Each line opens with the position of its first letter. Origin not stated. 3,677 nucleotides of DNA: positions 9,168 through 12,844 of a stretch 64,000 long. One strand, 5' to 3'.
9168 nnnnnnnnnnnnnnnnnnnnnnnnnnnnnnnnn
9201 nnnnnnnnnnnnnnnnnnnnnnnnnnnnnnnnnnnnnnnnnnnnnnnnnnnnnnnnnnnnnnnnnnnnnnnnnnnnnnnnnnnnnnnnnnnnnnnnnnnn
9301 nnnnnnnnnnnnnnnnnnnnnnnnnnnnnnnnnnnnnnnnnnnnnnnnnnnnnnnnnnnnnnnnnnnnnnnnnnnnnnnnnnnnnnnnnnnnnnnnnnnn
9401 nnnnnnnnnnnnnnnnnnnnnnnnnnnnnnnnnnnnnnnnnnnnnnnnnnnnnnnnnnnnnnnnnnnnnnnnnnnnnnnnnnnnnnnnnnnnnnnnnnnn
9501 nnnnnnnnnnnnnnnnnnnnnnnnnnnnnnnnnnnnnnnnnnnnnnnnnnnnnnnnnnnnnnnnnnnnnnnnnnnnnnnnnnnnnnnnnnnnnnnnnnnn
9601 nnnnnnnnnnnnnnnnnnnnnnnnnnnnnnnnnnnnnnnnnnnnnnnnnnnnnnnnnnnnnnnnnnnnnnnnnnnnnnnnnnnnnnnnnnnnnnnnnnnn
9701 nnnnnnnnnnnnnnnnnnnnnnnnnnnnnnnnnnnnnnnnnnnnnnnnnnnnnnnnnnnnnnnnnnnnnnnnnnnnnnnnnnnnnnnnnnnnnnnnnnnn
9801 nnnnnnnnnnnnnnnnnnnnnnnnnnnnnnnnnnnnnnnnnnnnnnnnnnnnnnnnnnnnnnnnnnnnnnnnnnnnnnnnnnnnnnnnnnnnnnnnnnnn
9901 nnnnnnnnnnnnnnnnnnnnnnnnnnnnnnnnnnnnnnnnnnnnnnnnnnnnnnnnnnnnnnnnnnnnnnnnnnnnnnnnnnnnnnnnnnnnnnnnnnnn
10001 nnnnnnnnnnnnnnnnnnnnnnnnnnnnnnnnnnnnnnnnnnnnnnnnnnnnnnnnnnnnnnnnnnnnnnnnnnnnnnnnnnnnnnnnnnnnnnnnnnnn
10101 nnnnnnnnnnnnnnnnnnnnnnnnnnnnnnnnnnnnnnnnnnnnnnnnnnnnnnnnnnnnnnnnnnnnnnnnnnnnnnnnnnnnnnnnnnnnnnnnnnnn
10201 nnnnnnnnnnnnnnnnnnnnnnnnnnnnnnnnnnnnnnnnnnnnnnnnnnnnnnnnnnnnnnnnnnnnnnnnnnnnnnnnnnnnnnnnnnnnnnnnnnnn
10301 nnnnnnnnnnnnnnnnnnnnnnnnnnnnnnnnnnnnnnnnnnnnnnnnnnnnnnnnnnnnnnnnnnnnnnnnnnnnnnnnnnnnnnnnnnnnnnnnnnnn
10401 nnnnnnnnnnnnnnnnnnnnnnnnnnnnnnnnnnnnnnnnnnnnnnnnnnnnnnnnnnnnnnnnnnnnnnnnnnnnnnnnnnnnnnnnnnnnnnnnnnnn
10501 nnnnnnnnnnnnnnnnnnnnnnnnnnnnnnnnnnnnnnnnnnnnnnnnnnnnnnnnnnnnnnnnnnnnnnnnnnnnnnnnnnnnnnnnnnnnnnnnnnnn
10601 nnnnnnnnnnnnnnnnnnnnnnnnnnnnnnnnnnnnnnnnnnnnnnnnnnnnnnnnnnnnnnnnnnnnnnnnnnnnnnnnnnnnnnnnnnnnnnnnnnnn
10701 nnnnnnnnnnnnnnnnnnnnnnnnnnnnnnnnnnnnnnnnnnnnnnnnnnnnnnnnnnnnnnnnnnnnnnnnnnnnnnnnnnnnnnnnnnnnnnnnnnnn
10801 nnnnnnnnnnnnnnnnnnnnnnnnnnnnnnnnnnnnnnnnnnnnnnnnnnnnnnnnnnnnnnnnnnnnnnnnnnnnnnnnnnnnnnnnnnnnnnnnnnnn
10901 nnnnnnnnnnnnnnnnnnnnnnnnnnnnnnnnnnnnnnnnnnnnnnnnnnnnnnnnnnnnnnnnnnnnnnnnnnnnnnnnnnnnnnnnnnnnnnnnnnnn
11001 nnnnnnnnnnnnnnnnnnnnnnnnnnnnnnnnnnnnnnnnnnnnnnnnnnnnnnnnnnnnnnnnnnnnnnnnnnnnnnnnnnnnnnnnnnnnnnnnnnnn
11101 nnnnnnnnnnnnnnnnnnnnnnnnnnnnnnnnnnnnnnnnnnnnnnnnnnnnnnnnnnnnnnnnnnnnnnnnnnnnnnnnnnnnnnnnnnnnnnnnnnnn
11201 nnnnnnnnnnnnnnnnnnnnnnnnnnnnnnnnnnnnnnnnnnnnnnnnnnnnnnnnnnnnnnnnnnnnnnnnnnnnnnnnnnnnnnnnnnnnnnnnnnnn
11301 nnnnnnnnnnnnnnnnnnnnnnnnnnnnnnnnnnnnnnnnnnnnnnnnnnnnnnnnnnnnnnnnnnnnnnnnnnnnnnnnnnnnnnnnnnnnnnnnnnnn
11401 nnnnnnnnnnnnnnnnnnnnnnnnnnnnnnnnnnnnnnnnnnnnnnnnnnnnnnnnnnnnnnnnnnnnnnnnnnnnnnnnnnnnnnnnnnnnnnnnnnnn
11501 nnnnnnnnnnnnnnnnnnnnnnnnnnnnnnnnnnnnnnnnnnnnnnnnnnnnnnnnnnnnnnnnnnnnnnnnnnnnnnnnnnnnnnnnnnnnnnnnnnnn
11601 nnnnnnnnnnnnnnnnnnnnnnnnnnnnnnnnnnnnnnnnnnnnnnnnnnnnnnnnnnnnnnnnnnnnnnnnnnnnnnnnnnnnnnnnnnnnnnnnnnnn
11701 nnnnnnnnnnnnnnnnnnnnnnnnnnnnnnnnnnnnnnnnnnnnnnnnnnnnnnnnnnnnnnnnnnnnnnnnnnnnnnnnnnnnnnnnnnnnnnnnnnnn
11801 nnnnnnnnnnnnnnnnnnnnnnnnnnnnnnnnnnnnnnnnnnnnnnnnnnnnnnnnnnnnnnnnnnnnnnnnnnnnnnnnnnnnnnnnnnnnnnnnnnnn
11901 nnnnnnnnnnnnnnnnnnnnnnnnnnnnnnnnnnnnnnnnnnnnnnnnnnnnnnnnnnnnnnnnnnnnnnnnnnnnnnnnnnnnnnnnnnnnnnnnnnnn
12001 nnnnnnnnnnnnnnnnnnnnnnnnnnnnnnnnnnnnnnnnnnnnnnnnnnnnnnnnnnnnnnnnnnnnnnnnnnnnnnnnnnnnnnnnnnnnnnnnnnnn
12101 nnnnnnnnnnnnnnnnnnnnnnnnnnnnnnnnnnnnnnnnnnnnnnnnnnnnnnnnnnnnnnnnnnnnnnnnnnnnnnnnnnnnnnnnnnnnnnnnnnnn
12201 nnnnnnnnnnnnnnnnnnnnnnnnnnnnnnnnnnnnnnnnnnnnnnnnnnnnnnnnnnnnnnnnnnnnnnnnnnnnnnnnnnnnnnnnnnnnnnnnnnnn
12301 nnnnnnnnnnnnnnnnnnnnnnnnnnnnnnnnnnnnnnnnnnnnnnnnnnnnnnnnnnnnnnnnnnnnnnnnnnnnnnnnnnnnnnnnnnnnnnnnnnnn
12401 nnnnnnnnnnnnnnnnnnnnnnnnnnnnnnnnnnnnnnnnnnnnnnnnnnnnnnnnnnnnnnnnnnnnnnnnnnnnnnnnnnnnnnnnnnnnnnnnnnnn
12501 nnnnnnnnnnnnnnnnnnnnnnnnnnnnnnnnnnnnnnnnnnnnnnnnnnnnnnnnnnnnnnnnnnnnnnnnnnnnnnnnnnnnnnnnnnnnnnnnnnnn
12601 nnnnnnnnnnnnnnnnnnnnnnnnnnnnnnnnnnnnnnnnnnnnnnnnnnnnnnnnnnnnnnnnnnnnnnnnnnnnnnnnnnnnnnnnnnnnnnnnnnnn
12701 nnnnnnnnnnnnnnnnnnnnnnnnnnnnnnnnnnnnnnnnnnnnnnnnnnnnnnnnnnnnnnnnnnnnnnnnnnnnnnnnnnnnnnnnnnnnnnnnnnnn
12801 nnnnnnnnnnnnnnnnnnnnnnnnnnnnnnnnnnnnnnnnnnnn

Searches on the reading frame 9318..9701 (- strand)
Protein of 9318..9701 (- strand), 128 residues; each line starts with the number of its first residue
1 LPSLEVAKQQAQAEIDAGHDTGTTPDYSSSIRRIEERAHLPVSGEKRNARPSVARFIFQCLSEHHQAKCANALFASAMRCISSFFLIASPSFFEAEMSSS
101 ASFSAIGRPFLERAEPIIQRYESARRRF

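Call 25: search_protein_families(library=pfam, proteins=[window:9318-9701:-], max_evalue=0.1)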
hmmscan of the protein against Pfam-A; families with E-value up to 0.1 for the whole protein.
window:9318-9701:- (128 aa): 0 families

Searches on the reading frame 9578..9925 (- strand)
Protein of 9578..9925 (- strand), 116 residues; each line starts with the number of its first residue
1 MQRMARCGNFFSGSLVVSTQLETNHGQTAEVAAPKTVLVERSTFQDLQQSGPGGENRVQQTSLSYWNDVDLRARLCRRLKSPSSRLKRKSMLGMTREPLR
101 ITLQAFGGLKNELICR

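Call 25: search_protein_families(library=pfam, proteins=[window:9578-9925:-], max_evalue=0.1)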
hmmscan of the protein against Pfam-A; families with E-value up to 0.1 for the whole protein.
window:9578-9925:- (116 aa): 0 families

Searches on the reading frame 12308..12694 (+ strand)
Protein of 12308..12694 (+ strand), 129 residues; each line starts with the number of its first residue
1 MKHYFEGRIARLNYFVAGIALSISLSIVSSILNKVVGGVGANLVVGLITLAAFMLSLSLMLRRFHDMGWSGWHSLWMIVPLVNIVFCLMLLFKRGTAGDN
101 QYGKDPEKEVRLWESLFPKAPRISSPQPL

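Call 25: search_protein_families(library=pfam, proteins=[window:12308-12694:+], max_evalue=0.1)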
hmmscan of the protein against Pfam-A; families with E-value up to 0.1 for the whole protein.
window:12308-12694:+ (129 aa): 1 family
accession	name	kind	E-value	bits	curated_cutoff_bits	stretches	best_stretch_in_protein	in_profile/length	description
PF05656.20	DUF805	-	8.8e-21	74.9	25.7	1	5-104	4-111/111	Protein of unknown function (DUF805)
